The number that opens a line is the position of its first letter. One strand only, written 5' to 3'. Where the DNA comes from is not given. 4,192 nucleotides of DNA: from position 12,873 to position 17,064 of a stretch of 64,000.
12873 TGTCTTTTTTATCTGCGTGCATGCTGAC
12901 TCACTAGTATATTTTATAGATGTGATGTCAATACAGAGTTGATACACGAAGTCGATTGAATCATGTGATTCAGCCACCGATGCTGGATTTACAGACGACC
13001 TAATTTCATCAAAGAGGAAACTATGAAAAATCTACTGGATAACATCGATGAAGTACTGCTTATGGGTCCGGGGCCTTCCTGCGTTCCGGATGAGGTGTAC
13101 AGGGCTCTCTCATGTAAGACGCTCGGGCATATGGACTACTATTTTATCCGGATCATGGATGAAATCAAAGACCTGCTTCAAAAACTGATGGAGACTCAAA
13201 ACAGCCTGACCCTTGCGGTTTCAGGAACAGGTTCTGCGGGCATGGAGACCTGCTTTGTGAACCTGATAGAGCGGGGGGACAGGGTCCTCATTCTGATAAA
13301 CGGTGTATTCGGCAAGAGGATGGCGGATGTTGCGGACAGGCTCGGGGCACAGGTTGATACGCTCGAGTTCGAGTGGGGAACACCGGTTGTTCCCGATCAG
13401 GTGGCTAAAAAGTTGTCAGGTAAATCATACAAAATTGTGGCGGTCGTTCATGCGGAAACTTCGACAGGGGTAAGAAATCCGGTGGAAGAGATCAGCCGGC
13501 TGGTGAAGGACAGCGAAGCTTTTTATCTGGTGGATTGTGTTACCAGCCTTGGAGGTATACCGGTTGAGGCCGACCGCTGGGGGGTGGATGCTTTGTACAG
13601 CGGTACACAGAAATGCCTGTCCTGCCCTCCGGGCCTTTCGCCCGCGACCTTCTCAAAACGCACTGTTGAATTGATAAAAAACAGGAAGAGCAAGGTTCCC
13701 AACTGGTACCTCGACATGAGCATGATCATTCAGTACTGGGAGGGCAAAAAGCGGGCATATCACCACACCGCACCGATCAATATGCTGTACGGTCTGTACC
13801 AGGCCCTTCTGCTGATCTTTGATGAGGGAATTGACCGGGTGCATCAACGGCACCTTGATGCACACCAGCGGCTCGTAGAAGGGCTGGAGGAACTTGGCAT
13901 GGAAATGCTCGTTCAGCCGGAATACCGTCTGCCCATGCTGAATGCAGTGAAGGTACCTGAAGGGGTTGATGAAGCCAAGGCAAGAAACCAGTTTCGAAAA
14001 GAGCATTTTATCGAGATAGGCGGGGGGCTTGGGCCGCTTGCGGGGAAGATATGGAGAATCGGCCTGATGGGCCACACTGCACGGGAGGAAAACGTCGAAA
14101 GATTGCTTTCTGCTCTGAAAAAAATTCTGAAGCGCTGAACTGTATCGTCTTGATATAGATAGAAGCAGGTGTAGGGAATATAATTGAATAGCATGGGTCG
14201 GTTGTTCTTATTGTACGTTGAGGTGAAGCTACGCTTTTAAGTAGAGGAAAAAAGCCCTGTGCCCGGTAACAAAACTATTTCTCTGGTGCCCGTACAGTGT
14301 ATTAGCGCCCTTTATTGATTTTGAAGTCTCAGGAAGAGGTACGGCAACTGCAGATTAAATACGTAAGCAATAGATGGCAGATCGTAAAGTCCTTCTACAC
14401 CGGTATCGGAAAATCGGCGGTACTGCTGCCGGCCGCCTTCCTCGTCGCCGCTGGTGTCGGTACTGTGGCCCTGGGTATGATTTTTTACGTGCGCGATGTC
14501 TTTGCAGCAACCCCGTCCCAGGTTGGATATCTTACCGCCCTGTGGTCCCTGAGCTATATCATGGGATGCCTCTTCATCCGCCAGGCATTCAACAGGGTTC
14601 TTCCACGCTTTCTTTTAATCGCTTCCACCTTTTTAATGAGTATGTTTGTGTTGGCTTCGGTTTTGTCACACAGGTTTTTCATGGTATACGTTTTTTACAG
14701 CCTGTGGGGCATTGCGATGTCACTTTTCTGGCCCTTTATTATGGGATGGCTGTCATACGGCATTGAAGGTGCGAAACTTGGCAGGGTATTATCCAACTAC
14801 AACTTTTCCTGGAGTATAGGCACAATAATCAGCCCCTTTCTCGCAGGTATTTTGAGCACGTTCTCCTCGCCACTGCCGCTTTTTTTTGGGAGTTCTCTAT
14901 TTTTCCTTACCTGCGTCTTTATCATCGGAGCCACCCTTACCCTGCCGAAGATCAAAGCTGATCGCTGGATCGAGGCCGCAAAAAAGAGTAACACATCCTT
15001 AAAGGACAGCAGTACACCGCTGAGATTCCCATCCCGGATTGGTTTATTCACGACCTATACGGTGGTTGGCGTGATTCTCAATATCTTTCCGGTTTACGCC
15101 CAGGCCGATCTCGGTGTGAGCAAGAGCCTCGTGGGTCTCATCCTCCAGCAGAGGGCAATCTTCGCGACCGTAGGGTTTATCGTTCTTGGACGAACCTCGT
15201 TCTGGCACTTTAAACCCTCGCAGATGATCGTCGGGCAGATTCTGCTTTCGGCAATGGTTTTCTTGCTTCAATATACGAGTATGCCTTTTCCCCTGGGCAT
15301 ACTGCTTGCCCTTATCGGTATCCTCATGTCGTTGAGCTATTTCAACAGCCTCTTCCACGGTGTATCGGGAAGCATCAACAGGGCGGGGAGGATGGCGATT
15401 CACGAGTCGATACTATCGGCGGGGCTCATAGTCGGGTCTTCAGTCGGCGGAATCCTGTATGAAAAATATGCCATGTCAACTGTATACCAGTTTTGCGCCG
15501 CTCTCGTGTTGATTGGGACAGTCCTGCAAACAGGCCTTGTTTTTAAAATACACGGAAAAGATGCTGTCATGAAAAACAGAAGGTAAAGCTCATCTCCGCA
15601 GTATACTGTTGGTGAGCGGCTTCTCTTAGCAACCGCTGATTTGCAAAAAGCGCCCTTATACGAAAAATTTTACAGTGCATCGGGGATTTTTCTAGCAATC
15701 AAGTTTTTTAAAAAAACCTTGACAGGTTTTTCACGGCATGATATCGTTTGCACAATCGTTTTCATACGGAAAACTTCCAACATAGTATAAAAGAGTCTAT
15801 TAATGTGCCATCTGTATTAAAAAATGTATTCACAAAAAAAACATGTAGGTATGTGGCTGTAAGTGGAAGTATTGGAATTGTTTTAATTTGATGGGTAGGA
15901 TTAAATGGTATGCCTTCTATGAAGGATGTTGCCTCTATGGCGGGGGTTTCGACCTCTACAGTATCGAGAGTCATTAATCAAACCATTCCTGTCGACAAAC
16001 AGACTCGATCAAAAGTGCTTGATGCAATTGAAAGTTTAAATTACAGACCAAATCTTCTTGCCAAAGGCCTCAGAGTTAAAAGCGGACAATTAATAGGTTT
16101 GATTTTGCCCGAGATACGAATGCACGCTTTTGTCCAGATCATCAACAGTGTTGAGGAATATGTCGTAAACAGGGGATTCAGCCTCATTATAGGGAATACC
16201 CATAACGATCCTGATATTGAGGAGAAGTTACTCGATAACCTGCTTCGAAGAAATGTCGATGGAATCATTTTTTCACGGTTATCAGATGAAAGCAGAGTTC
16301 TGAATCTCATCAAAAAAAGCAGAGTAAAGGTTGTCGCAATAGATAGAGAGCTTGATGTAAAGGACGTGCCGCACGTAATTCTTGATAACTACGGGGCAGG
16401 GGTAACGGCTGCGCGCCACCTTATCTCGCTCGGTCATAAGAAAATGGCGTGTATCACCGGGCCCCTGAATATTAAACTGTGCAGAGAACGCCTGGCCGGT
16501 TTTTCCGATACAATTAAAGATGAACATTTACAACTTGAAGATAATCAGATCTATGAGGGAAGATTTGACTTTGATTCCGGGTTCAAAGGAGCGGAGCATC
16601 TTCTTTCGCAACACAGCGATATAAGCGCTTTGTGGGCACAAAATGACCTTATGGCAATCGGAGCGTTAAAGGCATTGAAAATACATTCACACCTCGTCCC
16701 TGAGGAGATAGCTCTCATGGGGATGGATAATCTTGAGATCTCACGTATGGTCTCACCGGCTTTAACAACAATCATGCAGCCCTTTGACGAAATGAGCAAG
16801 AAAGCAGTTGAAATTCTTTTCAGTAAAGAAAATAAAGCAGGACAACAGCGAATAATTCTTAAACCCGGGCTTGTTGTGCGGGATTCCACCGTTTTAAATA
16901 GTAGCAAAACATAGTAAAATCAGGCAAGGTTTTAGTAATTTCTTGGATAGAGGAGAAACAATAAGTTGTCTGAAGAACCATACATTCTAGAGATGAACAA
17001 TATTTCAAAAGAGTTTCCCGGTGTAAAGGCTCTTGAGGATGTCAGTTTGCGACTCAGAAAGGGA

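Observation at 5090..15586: Putative 2-aminoethylphosphonate uptake and degradation locus interleaved with glpK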

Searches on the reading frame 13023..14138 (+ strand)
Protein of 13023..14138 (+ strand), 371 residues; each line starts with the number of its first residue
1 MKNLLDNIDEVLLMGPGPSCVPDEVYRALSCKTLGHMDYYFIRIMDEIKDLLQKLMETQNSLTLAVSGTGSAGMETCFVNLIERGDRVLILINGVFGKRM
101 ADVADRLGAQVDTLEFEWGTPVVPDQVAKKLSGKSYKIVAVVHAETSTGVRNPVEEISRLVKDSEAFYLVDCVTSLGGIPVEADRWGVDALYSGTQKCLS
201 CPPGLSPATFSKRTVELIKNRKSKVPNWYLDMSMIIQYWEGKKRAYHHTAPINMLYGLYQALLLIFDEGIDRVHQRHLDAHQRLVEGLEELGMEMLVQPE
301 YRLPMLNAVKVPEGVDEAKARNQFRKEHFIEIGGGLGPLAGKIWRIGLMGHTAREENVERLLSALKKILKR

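Call 3: search_protein_families(library=ncbifam, proteins=[window:13023-14138:+], max_evalue=0.001)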
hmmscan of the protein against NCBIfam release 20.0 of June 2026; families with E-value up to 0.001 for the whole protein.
window:13023-14138:+ (371 aa): 21 families
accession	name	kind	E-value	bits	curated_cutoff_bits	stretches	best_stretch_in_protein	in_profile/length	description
TIGR03301.1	PhnW-AepZ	equivalog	5.3e-63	213.5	360.8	1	12-368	1-354/355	2-aminoethylphosphonate aminotransferase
NF045640.1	AspGlyoxATaseBhcA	equivalog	1.6e-60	205.1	650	1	15-352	9-348/395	L-aspartate--glyoxylate aminotransferase BhcA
NF046070.1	PyrdoxPyrvTramin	equivalog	7.8e-58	196.1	600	1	11-370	6-365/369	pyridoxamine--pyruvate transaminase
TIGR02326.1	transamin_PhnW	equivalog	1.1e-49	169.4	400.8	1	10-369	3-360/363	2-aminoethylphosphonate--pyruvate transaminase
NF010006.0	PRK13479.1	equivalog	1.9e-48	165.4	296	1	9-370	4-362/369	2-aminoethylphosphonate--pyruvate transaminase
TIGR01977.1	am_tr_V_EF2568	hypoth_equivalog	2.1e-11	43.4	377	1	43-290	44-288/376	cysteine desulfurase family protein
TIGR01366.1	serC_3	equivalog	3.3e-09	36.4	401.65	1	130-288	123-277/361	phosphoserine transaminase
TIGR04343.1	egtE_PLP_lyase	equivalog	7.5e-09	34.8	400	1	86-331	95-330/370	ergothioneine biosynthesis PLP-dependent enzyme EgtE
TIGR03402.1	FeS_nifS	equivalog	7.7e-09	34.8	530.75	1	103-205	105-205/379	cysteine desulfurase NifS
TIGR01364.1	serC_1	equivalog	8.7e-09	34.7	443.6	1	29-305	31-295/358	phosphoserine transaminase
TIGR01979.1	sufS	subfamily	7.1e-08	31.7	475.1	1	102-199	127-223/403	SufS family cysteine desulfurase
TIGR03812.1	tyr_de_CO2_Arch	equivalog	2.6e-07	29.8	299.4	0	264-368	282-375/375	tyrosine decarboxylase MfnA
TIGR03403.1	nifS_epsilon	equivalog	3.5e-07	29.4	587.7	1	102-216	108-219/382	NifS family cysteine desulfurase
NF002806.0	PRK02948.1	subfamily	4.2e-07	29.3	304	1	122-197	126-200/381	IscS subfamily cysteine desulfurase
TIGR03235.1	DNA_S_dndA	equivalog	4.4e-07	29.5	480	1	108-316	112-304/353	cysteine desulfurase DndA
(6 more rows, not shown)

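Call 4: search_protein_families(library=pfam, proteins=[window:13023-14138:+], max_evalue=0.001)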
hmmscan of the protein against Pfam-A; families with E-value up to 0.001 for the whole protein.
window:13023-14138:+ (371 aa): 1 family
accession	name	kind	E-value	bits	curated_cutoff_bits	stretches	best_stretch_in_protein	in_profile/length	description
PF00266.25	Aminotran_5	-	6.3e-30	104.8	21.5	1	30-319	30-323/371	Aminotransferase class-V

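Call 17: search_solved_structures(query=window:13023-14138:+, max_evalue=1e-10)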
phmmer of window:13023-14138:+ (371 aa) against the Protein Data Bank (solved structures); distinct sequences matched with E-value up to 1e-10: 36.
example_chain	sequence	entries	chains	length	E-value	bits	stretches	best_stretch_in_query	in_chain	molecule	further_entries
1vjo_A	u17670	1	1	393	1.3e-108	366.7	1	10-370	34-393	alanine--glyoxylate aminotransferase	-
2huf_A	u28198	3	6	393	1.1e-85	291.3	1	11-366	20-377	Alanine glyoxylate aminotransferase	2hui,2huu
3kgw_A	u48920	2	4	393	4.8e-79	269.4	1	11-370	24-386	Alanine-glyoxylate aminotransferase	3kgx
4cbs_A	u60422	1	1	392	5.5e-79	269.2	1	8-369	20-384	SERINE--PYRUVATE AMINOTRANSFERASE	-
2ch1_A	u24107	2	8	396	8.8e-79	268.6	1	8-370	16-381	3-HYDROXYKYNURENINE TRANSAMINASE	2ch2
4cbr_A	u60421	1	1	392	1.5e-78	267.8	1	8-369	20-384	SERINE--PYRUVATE AMINOTRANSFERASE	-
3isl_A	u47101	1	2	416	2.6e-77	263.7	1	13-370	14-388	Purine catabolism protein pucG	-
7ns7_A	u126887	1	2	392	3.5e-77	263.3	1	8-369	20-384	L-alanine:glyoxylate aminotransferase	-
2yob_A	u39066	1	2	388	5.1e-77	262.8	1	8-368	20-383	SERINE--PYRUVATE AMINOTRANSFERASE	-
5f9s_A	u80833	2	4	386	6.6e-77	262.4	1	8-369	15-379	Serine--pyruvate aminotransferase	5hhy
1h0c_A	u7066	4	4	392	7e-77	262.3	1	8-369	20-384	SERINE--GLYOXYLATE AMINOTRANSFERASE | Serine--pyruvate aminotransferase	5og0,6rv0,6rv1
3r9a_A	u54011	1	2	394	7.2e-77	262.3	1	8-369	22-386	Serine--pyruvate aminotransferase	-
4kyo_A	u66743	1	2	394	7.2e-77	262.3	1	8-369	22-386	Serine-pyruvate aminotransferase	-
4kxk_A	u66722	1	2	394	7.2e-77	262.3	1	8-369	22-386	Serine--pyruvate aminotransferase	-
1j04_A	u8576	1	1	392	9.6e-77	261.8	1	8-369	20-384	alanine--glyoxylate aminotransferase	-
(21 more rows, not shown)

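Call 34: find_homologous_proteins(query=window:13023-14138:+, max_evalue=1e-30)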
Query window:13023-14138:+ (371 aa): 8000 proteins with E <= 1e-30 among 8000 candidates; the best 120 are listed.
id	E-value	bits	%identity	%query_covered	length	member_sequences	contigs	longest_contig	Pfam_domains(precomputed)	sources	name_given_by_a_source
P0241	3.7e-248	841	100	100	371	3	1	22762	PF00266.26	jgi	-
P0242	4.2e-228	775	91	100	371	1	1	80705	PF00266.26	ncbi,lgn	-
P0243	1.9e-221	753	88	100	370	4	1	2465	PF00266.26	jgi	-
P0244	4.5e-199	679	80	100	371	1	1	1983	PF00266.26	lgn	-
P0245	5.3e-197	672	78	100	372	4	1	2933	PF00266.26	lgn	-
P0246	1.2e-195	668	79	99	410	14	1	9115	PF00266.26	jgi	-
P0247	1.8e-195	667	78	100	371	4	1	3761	PF00266.26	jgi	-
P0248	6.2e-195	666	77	100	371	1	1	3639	PF00266.26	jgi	-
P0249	4.7e-194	663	78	100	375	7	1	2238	PF00266.26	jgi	-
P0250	7.8e-194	662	78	99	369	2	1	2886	PF00266.26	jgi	jgi:alanine-glyoxylate transaminase / serine-glyoxylate transaminase / serine-pyruvate transaminase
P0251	4.6e-193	659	78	99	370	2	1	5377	PF00266.26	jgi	jgi:alanine-glyoxylate transaminase/serine-glyoxylate transaminase/serine-pyruvate transaminase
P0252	2.8e-192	657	77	100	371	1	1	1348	PF00266.26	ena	-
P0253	3.9e-191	653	77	99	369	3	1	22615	PF00266.26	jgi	-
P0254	4.6e-191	653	78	99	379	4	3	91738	PF00266.26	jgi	-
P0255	1.1e-190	652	77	100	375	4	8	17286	PF00266.26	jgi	jgi:alanine-glyoxylate transaminase/serine-glyoxylate transaminase/serine-pyruvate transaminase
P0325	4.0e-175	600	71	99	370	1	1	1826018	PF00266.26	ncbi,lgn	-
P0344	2.0e-174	598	72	100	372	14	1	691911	PF00266.26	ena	-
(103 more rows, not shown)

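Call 35: find_encoding_contigs(protein=P0325, flank=6000, max_places=1)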
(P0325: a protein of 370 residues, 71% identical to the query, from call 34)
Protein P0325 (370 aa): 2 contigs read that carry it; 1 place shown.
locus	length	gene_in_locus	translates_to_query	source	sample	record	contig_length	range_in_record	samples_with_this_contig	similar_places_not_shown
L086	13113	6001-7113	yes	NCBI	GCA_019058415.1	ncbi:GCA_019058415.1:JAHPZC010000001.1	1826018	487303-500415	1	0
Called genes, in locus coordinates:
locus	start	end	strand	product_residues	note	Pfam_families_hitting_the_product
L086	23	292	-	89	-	PF01642:MM_CoA_mutase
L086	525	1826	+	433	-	PF01546:Peptidase_M20, PF07687:M20_dimer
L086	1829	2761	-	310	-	PF00491:Arginase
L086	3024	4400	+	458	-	PF13347:MFS_2, PF03209:PUCC (faint), PF07690:MFS_1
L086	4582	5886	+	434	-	PF00202:Aminotran_3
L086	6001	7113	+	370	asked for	PF00266:Aminotran_5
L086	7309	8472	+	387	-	PF02771:Acyl-CoA_dh_N, PF02770:Acyl-CoA_dh_M, PF00441:Acyl-CoA_dh_1, PF08028:Acyl-CoA_dh_2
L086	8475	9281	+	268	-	PF01012:ETF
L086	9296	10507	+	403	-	PF00037:Fer4 (weak), PF12837:Fer4_6 (weak), PF12838:Fer4_7 (weak), PF13187:Fer4_9 (weak), PF13237:Fer4_10, PF14697:Fer4_21 (weak), PF01012:ETF, PF00766:ETF_alpha, +6 more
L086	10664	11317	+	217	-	PF06197:DUF998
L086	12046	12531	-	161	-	PF00583:Acetyltransf_1, PF13673:Acetyltransf_10, PF13508:Acetyltransf_7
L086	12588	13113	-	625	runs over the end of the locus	PF01855:POR_N, PF02775:TPP_enzyme_C, PF13237:Fer4_10 (weak), PF14697:Fer4_21 (weak), PF00037:Fer4 (weak), PF12837:Fer4_6 (weak)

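Call 36: find_encoding_contigs(protein=P0254, flank=6000, max_places=1)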
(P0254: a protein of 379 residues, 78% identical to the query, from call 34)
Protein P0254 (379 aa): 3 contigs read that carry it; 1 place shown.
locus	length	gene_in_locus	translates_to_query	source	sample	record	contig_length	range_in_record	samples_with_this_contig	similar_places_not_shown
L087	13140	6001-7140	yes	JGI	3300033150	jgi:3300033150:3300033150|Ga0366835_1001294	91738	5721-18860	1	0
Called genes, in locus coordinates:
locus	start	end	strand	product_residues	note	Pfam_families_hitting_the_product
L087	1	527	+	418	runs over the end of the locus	PF00070:Pyr_redox (faint), PF00890:FAD_binding_2 (faint), PF01266:DAO (weak), PF03486:HI0933_like (weak), PF07992:Pyr_redox_2, PF12831:FAD_oxidored (faint), PF13450:NAD_binding_8 (weak), PF13738:Pyr_redox_3 (weak)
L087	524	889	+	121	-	PF07892:DUF1667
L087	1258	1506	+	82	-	PF00370:FGGY_N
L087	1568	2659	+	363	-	PF01547:SBP_bac_1, PF13531:SBP_bac_11 (weak), PF13416:SBP_bac_8, PF13343:SBP_bac_6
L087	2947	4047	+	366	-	PF02463:SMC_N (weak), PF00005:ABC_tran, PF13304:AAA_21 (faint)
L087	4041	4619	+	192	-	-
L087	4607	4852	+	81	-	-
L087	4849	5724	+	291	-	PF00528:BPD_transp_1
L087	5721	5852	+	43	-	-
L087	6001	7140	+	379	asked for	PF00266:Aminotran_5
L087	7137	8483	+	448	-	PF01946:Thi4 (weak), PF00890:FAD_binding_2, PF07992:Pyr_redox_2 (weak), PF12831:FAD_oxidored, PF13450:NAD_binding_8 (weak)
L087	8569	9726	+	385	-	PF03435:Sacchrp_dh_NADP, PF16653:Sacchrp_dh_C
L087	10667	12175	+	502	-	PF00171:Aldedh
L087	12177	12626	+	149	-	-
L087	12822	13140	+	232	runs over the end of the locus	PF01368:DHH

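Call 37: find_encoding_contigs(protein=P0344, flank=6000, max_places=1)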
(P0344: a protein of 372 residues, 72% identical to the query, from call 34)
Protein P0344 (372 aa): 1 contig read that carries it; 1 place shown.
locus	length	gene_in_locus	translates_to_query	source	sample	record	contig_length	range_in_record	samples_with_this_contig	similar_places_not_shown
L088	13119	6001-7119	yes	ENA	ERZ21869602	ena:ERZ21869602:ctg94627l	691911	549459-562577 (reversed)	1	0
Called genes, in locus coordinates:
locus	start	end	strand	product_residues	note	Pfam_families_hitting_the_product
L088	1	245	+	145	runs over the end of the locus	PF01797:Y1_Tnp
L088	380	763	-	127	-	-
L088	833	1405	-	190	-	-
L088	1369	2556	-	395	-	-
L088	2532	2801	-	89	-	-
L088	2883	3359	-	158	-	-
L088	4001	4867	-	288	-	PF00892:EamA, PF03151:TPT (weak), PF00892:EamA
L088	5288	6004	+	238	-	PF00392:GntR, PF07840:FadR_C (weak), PF07729:FCD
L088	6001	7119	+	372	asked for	PF00266:Aminotran_5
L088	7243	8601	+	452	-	PF01946:Thi4 (weak), PF00890:FAD_binding_2 (weak), PF01134:GIDA (faint), PF01494:FAD_binding_3 (weak), PF07992:Pyr_redox_2 (weak), PF12831:FAD_oxidored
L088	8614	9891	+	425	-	PF00890:FAD_binding_2, PF01266:DAO (faint), PF12831:FAD_oxidored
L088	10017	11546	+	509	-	PF00496:SBP_bac_5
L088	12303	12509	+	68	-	-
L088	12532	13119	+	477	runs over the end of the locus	-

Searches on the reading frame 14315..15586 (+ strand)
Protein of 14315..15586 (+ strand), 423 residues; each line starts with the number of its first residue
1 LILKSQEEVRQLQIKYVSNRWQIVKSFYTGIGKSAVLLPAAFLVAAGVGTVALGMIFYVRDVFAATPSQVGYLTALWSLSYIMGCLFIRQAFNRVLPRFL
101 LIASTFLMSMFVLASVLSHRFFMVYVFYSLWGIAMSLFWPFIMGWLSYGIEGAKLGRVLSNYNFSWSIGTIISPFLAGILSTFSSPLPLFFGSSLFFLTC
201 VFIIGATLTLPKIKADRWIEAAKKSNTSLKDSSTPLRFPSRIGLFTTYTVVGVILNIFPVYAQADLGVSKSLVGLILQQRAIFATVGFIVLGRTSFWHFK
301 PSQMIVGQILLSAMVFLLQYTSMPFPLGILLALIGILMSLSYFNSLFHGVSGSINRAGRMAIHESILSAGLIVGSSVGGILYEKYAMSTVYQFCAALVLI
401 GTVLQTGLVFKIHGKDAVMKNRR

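Call 3: search_protein_families(library=ncbifam, proteins=[window:14315-15586:+], max_evalue=0.001)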
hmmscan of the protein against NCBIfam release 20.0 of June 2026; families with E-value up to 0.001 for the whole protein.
window:14315-15586:+ (423 aa): 1 family
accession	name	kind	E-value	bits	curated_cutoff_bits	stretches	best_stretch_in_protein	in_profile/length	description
TIGR00900.1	2A0121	subfamily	1.9e-06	27.5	319.6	1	42-181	215-360/364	H+ Antiporter protein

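Call 4: search_protein_families(library=pfam, proteins=[window:14315-15586:+], max_evalue=0.001)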
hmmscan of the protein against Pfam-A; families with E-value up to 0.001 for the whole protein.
window:14315-15586:+ (423 aa): 1 family
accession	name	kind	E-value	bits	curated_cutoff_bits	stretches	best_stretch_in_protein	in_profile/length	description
PF07690.21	MFS_1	-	8.1e-25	87.9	33.4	2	38-342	2-312/347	Major Facilitator Superfamily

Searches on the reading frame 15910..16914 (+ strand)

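Call 7: search_protein_families(library=ncbifam, proteins=[window:15910-16914:+], max_evalue=0.00001)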
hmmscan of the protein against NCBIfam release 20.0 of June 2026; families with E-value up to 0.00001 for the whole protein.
window:15910-16914:+ (334 aa): 21 families
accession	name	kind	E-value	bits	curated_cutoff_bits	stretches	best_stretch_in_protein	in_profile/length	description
NF007979.0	PRK10703.1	equivalog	6.4e-73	245.8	501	1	1-327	1-331/341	HTH-type transcriptional repressor PurR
NF007743.0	PRK10423.1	equivalog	3.3e-69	233.5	531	1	1-326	1-329/330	ribose operon transcriptional repressor RbsR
NF047341.1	lactose_RbsR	equivalog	1.2e-68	231.8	382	1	3-327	4-328/331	ribose utilization transcriptional repressor RbsR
NF007075.0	PRK09526.1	subfamily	6.2e-63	212.9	340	1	4-332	8-336/358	LacI family DNA-binding transcriptional regulator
NF008269.0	PRK11041.1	equivalog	4.5e-60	203.5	436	1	3-328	11-338/342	DNA-binding transcriptional regulator CytR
TIGR01481.1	ccpA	equivalog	1.8e-58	198.5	442.35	1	5-327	6-329/330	catabolite control protein A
NF008002.0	PRK10727.1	equivalog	1.2e-54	185.8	557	1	1-329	1-331/341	HTH-type transcriptional regulator GalR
NF051853.1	TransRegUriRCory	equivalog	3.7e-52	177.4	550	1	2-327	1-324/327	transcriptional regulator UriR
NF052440.1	TransRegGNTRPSEAE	equivalog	3.1e-51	174.4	400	1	2-327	6-333/333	HTH-type transcriptional regulator GntR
NF007706.0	PRK10401.1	equivalog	2e-48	165.4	555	1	3-328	3-330/346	HTH-type transcriptional regulator GalS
TIGR02417.1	fruct_sucro_rep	subfamily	2.5e-43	148.6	389.55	1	4-307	2-307/327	D-fructose-responsive transcription factor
NF008452.0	PRK11303.1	equivalog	6.8e-43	147.1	385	1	4-311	3-312/332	catabolite repressor/activator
NF047913.1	TransRegIdnR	equivalog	2.6e-38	132.1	500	1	3-308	7-310/331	DNA-binding transcriptional regulator IdnR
NF007449.0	PRK10014.1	subfamily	3e-35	121.9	310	1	4-324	9-341/342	Mal regulon transcriptional regulator MalI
TIGR02405.1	trehalos_R_Ecol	equivalog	2.4e-27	96.1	357.35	1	4-317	4-307/311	trehalose operon repressor TreR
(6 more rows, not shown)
